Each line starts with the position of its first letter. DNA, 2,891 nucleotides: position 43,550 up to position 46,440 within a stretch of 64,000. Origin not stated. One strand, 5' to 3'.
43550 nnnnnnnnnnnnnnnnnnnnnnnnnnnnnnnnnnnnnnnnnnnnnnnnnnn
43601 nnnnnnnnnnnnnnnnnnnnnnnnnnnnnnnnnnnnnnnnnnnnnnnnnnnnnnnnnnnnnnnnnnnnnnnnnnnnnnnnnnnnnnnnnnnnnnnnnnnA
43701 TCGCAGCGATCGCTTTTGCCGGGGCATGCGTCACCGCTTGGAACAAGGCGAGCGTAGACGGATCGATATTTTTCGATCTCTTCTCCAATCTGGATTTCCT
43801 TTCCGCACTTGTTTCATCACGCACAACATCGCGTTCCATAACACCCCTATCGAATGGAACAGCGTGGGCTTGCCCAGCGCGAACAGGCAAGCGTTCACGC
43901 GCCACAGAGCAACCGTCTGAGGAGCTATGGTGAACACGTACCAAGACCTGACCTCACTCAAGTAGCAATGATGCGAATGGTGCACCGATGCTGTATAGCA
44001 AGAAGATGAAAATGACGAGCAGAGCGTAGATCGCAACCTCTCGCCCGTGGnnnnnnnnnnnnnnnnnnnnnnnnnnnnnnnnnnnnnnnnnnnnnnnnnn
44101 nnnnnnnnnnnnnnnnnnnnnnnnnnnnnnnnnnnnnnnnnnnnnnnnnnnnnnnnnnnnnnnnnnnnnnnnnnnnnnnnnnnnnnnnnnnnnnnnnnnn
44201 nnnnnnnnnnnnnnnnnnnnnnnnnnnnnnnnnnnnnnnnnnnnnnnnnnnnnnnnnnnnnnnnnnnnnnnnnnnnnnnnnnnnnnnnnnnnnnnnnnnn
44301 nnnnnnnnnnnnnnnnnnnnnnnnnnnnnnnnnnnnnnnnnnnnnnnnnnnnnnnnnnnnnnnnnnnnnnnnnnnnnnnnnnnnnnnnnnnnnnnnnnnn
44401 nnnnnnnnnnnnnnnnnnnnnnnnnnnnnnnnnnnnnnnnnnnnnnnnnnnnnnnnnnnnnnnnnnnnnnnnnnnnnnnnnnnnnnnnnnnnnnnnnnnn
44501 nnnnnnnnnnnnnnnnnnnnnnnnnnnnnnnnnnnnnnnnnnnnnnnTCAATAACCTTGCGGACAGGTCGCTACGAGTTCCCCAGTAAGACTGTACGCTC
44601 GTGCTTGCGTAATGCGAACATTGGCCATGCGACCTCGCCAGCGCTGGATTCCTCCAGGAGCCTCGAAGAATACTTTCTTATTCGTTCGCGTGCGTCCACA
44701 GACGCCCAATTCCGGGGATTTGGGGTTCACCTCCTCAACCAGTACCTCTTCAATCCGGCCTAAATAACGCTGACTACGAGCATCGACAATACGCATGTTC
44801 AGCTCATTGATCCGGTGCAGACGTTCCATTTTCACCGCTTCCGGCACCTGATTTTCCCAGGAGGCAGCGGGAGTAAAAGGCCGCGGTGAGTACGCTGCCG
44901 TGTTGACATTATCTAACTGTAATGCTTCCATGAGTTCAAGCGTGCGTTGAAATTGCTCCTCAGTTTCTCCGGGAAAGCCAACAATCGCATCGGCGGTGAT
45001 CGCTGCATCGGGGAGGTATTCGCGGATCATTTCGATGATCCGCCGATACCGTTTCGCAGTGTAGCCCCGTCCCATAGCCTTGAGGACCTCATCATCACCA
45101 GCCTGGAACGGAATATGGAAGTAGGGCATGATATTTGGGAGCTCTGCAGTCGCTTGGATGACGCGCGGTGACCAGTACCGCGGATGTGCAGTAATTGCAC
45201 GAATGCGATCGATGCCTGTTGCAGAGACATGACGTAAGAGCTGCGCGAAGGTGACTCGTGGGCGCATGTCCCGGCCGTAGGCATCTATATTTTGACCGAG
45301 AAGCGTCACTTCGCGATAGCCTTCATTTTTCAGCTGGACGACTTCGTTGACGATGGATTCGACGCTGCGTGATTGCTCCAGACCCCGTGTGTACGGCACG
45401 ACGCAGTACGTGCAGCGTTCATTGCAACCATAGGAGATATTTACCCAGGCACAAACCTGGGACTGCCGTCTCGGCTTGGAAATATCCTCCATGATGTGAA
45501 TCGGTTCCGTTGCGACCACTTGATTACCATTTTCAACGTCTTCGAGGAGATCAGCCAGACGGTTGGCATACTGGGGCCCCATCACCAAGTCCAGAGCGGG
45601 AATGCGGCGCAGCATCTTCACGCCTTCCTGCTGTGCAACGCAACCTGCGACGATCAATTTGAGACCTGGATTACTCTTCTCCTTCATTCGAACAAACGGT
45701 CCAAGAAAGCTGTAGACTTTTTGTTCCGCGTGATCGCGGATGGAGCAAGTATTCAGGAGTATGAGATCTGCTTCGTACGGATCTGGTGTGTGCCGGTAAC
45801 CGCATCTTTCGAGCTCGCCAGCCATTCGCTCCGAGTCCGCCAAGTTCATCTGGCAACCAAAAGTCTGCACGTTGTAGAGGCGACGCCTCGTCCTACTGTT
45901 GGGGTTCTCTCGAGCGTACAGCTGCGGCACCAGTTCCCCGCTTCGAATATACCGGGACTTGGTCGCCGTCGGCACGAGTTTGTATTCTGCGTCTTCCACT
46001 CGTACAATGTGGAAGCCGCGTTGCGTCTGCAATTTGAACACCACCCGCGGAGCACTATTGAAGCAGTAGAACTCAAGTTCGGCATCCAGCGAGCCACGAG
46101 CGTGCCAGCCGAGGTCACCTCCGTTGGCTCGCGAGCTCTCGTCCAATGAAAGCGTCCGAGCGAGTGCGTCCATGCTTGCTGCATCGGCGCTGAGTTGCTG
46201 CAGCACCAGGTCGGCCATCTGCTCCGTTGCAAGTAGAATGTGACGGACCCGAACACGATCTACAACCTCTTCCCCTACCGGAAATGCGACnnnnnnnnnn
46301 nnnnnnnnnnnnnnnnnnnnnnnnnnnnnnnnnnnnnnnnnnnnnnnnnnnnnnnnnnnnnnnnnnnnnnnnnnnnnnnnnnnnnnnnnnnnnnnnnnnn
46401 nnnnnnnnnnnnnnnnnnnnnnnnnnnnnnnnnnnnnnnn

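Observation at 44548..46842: Single ORF fusing a parvulin (PpiC) rotamase domain to a MiaB-type radical-SAM methylthiotransferase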

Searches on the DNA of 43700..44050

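Call 64: search_rna_families(source=window, start=43700, end=44050, threshold=evalue, max_evalue=1, show_alignments=1)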
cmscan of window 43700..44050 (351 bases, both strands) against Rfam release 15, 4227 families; matches with E-value up to 1: 0.
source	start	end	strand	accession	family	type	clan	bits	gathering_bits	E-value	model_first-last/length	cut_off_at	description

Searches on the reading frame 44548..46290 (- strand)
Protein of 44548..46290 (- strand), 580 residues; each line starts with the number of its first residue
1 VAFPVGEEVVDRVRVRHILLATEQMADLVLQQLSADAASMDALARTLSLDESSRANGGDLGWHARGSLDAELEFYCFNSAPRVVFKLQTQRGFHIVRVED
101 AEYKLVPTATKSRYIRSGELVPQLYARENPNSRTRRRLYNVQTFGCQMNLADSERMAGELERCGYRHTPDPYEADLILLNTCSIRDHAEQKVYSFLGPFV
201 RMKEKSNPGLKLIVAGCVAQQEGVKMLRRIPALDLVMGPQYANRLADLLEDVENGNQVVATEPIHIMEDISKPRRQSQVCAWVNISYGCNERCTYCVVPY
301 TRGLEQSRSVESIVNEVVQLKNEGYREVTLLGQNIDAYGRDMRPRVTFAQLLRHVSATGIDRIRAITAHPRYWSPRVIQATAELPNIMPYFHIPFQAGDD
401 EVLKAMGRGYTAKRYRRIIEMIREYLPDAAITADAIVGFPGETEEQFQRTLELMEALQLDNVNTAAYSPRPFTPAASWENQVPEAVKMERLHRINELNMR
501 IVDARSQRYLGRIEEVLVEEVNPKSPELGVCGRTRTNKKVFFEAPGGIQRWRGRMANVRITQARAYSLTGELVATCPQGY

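Call 17: search_solved_structures(query=window:44548-46290:-, max_evalue=0.001, show_alignments=0)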
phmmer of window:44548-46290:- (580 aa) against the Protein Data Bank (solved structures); distinct sequences matched with E-value up to 0.001: 16.
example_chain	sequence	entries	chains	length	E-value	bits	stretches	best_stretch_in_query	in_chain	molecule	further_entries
7mjz_A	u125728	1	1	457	7.3e-86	292.4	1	136-574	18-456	tRNA-2-methylthio-N(6)-dimethylallyladenosine synthase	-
7mjv_A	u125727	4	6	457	1.4e-85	291.4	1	136-574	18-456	tRNA-2-methylthio-N(6)-dimethylallyladenosine synthase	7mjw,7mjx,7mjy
4jc0_A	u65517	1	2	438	1.8e-61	211.9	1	141-522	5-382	Ribosomal protein S12 methylthiotransferase RimO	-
2qgq_A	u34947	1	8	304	3.8e-44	154.7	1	280-522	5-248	Protein TM_1862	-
9ccb_A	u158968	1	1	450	1.1e-16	64.1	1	279-474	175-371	Radical SAM core domain-containing protein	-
6xd8_A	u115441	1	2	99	3.7e-07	32.6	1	12-102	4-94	Foldase protein PrsA 1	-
1zk6_A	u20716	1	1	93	8e-07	31.5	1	12-98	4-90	Foldase protein prsA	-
4wo7_A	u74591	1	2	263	1.8e-06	30.3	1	10-101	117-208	Foldase protein PrsA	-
6vj4_A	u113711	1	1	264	3.8e-05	26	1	11-100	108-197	Peptidylprolyl isomerase PrsA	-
3rfw_A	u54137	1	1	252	9e-05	24.7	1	12-104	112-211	Cell-binding factor 2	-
2kgj_A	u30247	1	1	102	9.6e-05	24.6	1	12-102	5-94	Peptidyl-prolyl cis-trans isomerase D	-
2m1i_A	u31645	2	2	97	0.00025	23.2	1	6-97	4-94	Parvulin-like peptidyl-prolyl isomerase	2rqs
8sot_A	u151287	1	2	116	0.00033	22.8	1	25-100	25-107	Basic membrane protein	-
2m08_A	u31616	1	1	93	0.00054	22.2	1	11-97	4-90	PpiC-type peptidyl-prolyl cis-trans isomerase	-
1m5y_A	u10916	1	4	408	0.00083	21.5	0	10-98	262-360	Survival protein surA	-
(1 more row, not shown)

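Call 36: predict_structure(alignment_id=A4)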
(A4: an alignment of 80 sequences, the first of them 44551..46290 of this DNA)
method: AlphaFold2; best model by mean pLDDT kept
length: 580 residues; sequences in the alignment: 80
mean_pLDDT: 87.9   pTM: 0.86
mean pLDDT of the five models: 87.9, 87.1, 86.8, 86.5, 86.2
residues with pLDDT >= 90: 371; 70-90: 146; 50-70: 50; < 50: 13
segments of 3 or more residues with pLDDT < 50: 123-129, 297-299
pLDDT, mean of each block of 10 residues (from residue 1): 66 95 97 90 97 95 94 92 92 95 84 64 49 74 87 92 94 97 79 94 94 93 90 93 92 93 76 80 81 52 73 92 95 83 87 97 84 86 96 92 82 93 96 91 96 97 83 69 93 97 98 97 85 96 93 96 97 85
secondary structure, 60 per line:
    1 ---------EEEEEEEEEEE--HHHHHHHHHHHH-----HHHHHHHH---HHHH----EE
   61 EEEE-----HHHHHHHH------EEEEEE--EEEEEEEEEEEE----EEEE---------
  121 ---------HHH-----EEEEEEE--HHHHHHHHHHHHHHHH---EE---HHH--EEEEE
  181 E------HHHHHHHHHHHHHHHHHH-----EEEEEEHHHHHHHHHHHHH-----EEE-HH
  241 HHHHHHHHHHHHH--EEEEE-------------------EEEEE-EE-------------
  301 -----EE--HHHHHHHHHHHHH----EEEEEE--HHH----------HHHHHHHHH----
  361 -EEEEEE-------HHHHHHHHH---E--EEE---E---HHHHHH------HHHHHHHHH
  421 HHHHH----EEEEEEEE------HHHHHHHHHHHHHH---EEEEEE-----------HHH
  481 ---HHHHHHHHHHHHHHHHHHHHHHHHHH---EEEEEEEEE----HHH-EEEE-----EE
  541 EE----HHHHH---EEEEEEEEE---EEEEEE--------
elements in order: E10-20 H23-34 H40-47 H51-54 E59-64 H70-77 E84-89 E92-103 E108-111 E138-144 H147-162 E176-181 H188-205 E211-216 H217-229 E235-237 H239-253 E256-260 E280-284 H310-322 E327-332 H348-356 E362-367 H375-383 E390-392 H400-405 H412-425 E430-437 H444-457 E461-466 H484-509 E513-521 E530-533 E539-542 H547-551 E555-563 E567-572
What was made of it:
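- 45877..45984 (-): Linker, aa 287-322. It begins with a short conserved segment (YKLVPT) that is predicted as an extra beta-strand, followed by a variable, low-confidence stretch. Call 36 (pLDDT 49-74 for model residues 110-135, strand at model residues 108-111).
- On Parvulin / PpiC-type PPIase (PF00639, PF13616): Call 36: pLDDT above 90 over the domain.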

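Call 41: fold_search(model_id=the predicted structure, library=pdb)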
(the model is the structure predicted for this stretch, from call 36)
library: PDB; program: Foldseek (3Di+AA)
matches with E <= 10: 1624; with E <= 0.001: 132
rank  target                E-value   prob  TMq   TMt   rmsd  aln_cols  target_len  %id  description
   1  7mjy_A                4.0e-42  1.00  0.70  0.89   2.6       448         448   39  MiaB in the complex with s-adenosyl-L-homocysteine and RNA (released 2021-09-15)
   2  7mjz                  8.0e-42  1.00  0.70  0.90   2.6       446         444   38  The structure of MiaB with pentasulfide bridge (released 2021-09-15)
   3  7mjv_A                2.6e-41  1.00  0.69  0.89   2.6       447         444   39  MiaB in the complex with s-adenosylmethionine and RNA (released 2021-09-15)
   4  7mjx_A                2.0e-40  1.00  0.71  0.92   2.3       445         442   38  MiaB in the complex with 5'-deoxyadenosine, methionine and RNA (released 2021-09-15)
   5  7mjw_A                4.0e-40  1.00  0.71  0.92   2.3       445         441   38  Methylated MiaB in the complex with 5'-deoxyadenosine, methionine and RNA (released 2021-09-15)
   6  9a6d_A                6.3e-35  1.00  0.66  0.84   3.9       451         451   29  Integrative model of MTAB-YVFG by crosslinking MS and deep learning (released 2024-09-18)
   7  4jc0_B                5.4e-30  1.00  0.63  0.85   3.5       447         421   29  Crystal structure of Thermotoga maritima holo RimO in complex with pentasulfide, Northeast Structural Genomics Consort (released 2013-04-10)
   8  4jc0_A                1.5e-29  1.00  0.64  0.85   3.6       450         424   28  Crystal structure of Thermotoga maritima holo RimO in complex with pentasulfide, Northeast Structural Genomics Consort (released 2013-04-10)
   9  2qgq_B                2.0e-21  1.00  0.43  0.90   2.2       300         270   30  Crystal structure of TM_1862 from Thermotoga maritima. Northeast Structural Genomics Consortium target VR77 (released 2007-07-17)
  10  2qgq_C                2.2e-21  1.00  0.43  0.91   2.2       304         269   29  Crystal structure of TM_1862 from Thermotoga maritima. Northeast Structural Genomics Consortium target VR77 (released 2007-07-17)
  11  2qgq_A                3.8e-21  1.00  0.43  0.90   2.8       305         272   29  Crystal structure of TM_1862 from Thermotoga maritima. Northeast Structural Genomics Consortium target VR77 (released 2007-07-17)
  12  9ccb                  1.1e-17  1.00  0.47  0.62   6.3       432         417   19  X-ray crystal structure of methyl-coenzyme M reductase glutamine methylase (MgmA) from Methanothermobacter marburgensis  (released 2025-01-01)
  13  9n1d                  9.4e-12  1.00  0.38  0.35   6.4       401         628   14  Crystal structure of CysS from Corallococcus sp. CA054B with 5'-deoxyadenosine and methionine bound (released 2026-01-28)
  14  7kdx_A                9.9e-12  1.00  0.39  0.35   8.7       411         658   13  Crystal structure of Streptomyces tokunonesis TokK with hydroxycobalamin, 5'-deoxyadenosine, and methionine (released 2022-01-12)
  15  9n1c                  1.2e-11  1.00  0.38  0.36   6.1       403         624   14  Crystal structure of CysS from Corallococcus sp. CA054B with 5'-deoxyadenosine, methionine, and pantetheinylated 3-ethox (released 2026-01-28)
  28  6xd8_A                1.0e-06  1.00  0.16  0.93   1.1        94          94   31  Crystal Structure of Peptidylprolyl Isomerase (PrsA) Fragment from Bacillus anthracis (released 2020-07-01)
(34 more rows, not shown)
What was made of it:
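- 45577..45876 (-): MiaB N-terminal methylthiotransferase (UPF0004) domain, aa 323-422, with the three auxiliary-cluster cysteines C330, C366 and C401. Call 41.
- On MiaB (tRNA i6A37 C2-methylthiotransferase, TIGR01574 equivalog): Call 41: 7mjx_A, E 2e-40, TM 0.92 (normalised to the target), rmsd 2.3 over 445 columns.
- On Parvulin / PpiC-type PPIase (PF00639, PF13616): Call 41: 6xd8_A, TM 0.93, rmsd 1.1; also Pin1 and Par14.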
